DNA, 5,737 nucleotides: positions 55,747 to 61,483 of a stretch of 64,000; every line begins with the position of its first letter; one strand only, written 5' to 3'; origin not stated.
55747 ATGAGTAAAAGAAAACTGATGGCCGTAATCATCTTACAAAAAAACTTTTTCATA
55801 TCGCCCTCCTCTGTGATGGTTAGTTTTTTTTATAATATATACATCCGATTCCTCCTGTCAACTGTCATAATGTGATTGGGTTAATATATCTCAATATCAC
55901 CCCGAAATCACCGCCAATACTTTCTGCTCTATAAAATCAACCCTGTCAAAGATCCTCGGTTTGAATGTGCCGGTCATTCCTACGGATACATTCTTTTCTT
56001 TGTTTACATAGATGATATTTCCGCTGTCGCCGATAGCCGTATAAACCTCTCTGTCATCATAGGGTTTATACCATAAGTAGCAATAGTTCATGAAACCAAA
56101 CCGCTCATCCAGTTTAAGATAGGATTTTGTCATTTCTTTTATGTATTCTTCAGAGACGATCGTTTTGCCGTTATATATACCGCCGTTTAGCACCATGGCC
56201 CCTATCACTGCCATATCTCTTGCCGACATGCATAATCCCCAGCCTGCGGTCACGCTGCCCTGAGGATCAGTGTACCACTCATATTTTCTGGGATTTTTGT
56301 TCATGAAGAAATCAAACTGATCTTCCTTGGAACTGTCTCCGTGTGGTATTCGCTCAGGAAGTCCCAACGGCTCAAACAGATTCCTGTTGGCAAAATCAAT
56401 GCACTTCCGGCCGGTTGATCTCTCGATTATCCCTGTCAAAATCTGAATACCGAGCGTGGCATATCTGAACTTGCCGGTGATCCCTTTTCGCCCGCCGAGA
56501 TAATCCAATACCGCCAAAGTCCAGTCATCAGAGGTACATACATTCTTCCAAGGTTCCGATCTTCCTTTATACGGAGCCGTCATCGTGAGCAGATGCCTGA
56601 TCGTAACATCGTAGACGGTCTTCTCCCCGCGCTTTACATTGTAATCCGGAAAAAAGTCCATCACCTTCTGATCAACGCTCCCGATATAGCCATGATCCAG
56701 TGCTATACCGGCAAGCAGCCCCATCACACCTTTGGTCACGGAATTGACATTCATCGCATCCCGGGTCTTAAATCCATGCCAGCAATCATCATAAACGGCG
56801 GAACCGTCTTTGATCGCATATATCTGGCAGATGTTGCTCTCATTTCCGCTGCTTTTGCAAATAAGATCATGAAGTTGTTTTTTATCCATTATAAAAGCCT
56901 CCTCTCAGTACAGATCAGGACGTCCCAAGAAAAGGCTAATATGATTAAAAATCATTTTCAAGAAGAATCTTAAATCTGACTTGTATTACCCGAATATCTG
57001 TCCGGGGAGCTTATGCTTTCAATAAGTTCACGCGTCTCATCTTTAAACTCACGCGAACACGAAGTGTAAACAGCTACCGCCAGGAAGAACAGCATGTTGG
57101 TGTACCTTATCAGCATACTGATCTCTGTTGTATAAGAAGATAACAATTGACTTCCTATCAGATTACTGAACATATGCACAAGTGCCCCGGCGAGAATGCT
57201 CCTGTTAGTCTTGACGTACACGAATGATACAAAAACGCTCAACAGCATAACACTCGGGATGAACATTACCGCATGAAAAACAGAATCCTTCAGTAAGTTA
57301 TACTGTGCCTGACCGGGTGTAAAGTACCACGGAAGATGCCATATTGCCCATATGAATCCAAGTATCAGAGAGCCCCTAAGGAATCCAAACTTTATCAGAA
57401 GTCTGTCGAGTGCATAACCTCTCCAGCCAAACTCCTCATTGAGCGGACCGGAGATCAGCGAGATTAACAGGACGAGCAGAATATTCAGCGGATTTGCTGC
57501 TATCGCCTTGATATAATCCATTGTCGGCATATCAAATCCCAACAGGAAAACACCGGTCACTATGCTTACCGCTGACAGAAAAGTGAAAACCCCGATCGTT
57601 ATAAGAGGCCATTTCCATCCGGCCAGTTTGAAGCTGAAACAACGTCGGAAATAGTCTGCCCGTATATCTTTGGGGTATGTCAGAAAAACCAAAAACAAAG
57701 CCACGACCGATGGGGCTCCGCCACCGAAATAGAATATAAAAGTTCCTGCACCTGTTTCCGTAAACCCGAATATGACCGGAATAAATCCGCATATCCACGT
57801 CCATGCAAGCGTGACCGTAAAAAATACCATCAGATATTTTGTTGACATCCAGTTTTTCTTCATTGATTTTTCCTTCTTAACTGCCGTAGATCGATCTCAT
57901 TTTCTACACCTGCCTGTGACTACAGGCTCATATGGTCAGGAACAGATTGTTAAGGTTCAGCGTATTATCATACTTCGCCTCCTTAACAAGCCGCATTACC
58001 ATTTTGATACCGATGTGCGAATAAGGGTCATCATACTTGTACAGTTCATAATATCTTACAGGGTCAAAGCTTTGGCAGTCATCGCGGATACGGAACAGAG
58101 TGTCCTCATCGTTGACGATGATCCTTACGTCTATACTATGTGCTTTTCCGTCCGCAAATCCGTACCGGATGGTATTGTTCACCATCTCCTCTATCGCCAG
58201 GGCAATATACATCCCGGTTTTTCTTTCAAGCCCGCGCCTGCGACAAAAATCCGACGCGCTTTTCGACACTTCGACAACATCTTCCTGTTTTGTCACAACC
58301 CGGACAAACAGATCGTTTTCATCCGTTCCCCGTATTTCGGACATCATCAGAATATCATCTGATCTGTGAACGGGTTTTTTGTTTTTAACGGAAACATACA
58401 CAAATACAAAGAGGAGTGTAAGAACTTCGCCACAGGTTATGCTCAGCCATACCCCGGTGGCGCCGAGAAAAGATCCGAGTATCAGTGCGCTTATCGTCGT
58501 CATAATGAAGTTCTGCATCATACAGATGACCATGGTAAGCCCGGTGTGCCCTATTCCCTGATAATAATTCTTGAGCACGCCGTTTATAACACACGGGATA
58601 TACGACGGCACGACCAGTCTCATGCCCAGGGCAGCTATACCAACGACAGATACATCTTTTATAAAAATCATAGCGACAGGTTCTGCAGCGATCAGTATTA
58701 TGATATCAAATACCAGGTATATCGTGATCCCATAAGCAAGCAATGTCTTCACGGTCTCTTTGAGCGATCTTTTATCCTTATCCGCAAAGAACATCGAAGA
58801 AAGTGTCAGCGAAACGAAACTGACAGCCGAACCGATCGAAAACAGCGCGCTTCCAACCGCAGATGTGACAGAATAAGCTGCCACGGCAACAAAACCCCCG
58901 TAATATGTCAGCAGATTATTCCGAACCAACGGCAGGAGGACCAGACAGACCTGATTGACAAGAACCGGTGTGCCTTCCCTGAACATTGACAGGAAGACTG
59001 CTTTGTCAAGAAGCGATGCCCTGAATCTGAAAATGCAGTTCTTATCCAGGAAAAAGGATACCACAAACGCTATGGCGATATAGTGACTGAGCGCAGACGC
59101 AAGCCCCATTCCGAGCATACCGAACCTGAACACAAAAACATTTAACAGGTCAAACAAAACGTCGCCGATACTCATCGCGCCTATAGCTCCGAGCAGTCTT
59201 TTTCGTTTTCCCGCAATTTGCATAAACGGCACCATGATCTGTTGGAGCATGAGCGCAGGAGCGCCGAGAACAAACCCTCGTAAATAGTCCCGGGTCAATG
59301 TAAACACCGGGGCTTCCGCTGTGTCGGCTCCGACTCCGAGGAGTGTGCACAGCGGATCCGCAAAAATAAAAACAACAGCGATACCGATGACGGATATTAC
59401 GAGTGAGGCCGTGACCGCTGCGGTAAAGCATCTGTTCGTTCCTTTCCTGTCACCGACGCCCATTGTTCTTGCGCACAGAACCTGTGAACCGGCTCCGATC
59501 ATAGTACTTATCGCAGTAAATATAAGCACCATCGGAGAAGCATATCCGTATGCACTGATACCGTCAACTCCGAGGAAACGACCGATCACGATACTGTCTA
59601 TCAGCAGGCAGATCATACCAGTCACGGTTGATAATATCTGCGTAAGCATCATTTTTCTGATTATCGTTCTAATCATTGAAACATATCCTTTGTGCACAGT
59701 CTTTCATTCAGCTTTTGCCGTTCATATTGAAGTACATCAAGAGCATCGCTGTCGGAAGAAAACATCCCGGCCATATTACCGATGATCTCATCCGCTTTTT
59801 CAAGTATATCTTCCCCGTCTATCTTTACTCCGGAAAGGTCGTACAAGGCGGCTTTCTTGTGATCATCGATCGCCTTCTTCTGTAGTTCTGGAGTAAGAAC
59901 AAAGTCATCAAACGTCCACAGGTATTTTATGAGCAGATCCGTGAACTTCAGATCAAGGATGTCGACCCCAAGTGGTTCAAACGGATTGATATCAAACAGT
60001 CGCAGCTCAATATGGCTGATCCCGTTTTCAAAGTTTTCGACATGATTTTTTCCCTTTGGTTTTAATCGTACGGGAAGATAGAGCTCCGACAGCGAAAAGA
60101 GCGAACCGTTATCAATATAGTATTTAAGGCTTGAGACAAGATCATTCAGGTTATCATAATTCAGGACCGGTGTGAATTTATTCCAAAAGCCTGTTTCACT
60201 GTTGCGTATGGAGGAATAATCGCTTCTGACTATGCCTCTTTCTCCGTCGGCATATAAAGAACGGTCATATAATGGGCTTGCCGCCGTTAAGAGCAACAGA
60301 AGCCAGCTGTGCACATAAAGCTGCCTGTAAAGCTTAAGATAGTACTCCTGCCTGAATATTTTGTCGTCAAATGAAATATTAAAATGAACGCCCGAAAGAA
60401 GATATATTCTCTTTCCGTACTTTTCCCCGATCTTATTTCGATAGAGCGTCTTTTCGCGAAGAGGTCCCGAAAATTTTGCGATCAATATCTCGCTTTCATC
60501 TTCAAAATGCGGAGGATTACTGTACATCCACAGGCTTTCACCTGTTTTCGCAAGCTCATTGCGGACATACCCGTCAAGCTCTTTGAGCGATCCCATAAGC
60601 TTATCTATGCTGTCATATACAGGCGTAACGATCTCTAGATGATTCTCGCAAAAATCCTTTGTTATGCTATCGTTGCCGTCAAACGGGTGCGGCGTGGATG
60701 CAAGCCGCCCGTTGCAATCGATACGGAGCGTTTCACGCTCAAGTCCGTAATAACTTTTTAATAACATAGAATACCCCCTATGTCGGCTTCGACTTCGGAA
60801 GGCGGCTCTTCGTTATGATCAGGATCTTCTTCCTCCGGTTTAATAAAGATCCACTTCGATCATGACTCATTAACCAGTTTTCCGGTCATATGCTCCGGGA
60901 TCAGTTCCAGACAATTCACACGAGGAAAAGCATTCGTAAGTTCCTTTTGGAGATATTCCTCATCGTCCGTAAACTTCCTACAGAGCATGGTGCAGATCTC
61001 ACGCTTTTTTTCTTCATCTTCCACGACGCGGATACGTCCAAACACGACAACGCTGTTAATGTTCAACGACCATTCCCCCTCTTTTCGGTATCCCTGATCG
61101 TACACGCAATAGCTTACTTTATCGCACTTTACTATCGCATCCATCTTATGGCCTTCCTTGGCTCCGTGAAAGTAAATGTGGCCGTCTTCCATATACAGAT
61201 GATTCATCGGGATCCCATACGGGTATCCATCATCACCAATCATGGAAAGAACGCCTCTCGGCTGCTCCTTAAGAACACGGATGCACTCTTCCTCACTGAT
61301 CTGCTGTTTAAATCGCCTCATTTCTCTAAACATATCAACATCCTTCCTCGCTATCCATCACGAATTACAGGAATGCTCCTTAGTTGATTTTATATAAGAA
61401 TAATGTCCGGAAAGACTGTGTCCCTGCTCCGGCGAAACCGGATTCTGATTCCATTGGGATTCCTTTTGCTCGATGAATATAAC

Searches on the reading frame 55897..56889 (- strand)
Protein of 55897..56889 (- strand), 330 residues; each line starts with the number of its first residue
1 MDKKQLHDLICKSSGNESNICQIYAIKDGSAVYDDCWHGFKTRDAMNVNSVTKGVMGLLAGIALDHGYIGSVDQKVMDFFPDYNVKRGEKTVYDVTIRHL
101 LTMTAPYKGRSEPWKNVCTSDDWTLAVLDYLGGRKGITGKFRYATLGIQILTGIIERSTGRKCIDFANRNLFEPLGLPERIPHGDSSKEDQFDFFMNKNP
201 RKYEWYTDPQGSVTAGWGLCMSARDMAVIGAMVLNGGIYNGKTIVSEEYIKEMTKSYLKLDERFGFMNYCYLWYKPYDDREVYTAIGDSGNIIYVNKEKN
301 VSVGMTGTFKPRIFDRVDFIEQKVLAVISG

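Call 39: search_protein_families(library=pfam, proteins=[window:55897-56889:-], max_evalue=0.00001)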
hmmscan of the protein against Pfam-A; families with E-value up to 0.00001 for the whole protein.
window:55897-56889:- (330 aa): 1 family
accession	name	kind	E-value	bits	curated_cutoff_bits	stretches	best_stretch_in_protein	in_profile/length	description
PF00144.29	Beta-lactamase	-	2.1e-18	67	27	1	24-311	20-312/329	Beta-lactamase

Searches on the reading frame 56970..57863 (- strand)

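Call 39: search_protein_families(library=pfam, proteins=[window:56970-57863:-], max_evalue=0.00001)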
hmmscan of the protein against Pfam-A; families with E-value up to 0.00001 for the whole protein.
window:56970-57863:- (297 aa): 1 family
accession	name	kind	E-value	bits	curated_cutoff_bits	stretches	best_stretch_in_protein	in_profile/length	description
PF02517.21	Rce1-like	-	2.4e-14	53.8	22.4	1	126-236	2-93/93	Type II CAAX prenyl endopeptidase Rce1-like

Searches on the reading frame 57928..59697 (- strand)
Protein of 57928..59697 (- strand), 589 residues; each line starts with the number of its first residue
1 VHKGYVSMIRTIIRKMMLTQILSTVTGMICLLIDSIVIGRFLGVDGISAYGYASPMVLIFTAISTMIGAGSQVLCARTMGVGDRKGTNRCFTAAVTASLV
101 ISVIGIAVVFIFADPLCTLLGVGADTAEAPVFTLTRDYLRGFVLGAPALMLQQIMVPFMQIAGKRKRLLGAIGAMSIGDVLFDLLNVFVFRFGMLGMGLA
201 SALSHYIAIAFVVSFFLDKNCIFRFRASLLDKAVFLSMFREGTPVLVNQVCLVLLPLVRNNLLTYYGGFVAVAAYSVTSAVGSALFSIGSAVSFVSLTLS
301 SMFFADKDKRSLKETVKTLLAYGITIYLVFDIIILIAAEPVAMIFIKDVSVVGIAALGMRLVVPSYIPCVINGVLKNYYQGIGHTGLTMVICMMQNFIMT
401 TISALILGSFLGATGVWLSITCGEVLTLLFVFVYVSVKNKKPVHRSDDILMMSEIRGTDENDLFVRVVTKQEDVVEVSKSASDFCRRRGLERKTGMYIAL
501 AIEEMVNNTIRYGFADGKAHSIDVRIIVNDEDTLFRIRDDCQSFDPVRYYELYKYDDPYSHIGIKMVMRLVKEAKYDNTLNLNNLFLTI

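Call 39: search_protein_families(library=pfam, proteins=[window:57928-59697:-], max_evalue=0.00001)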
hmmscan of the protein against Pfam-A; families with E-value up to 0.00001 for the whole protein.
window:57928-59697:- (589 aa): 2 families
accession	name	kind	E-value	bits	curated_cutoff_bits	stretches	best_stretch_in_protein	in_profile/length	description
PF01554.23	MatE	-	1.7e-25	90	24.9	2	22-173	4-149/161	MatE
PF13581.12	HATPase_c_2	-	6.7e-10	39.5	27.4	1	470-579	4-117/127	Histidine kinase-like ATPase domain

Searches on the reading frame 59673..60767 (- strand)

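Call 39: search_protein_families(library=pfam, proteins=[window:59673-60767:-], max_evalue=0.00001)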
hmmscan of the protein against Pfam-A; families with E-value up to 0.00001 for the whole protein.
window:59673-60767:- (364 aa): 1 family
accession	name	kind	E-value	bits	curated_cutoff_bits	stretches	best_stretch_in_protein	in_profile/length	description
PF04262.19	Glu_cys_ligase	-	1.4e-50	172.5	27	1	2-284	13-350/372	Glutamate-cysteine ligase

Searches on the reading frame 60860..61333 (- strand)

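Call 85: search_protein_families(library=pfam, proteins=[window:60860-61333:-], max_evalue=0.0001)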
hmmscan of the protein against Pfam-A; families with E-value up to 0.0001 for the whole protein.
window:60860-61333:- (157 aa): 2 families
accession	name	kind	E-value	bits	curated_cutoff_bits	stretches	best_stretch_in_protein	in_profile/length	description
PF12900.13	Pyridox_ox_2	-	2.3e-20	73.5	27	1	13-152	1-139/140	Pyridoxamine 5'-phosphate oxidase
PF01243.27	PNPOx_N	-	6.7e-11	43.1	28.1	1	14-140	2-107/120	Pyridoxamine 5'-phosphate oxidase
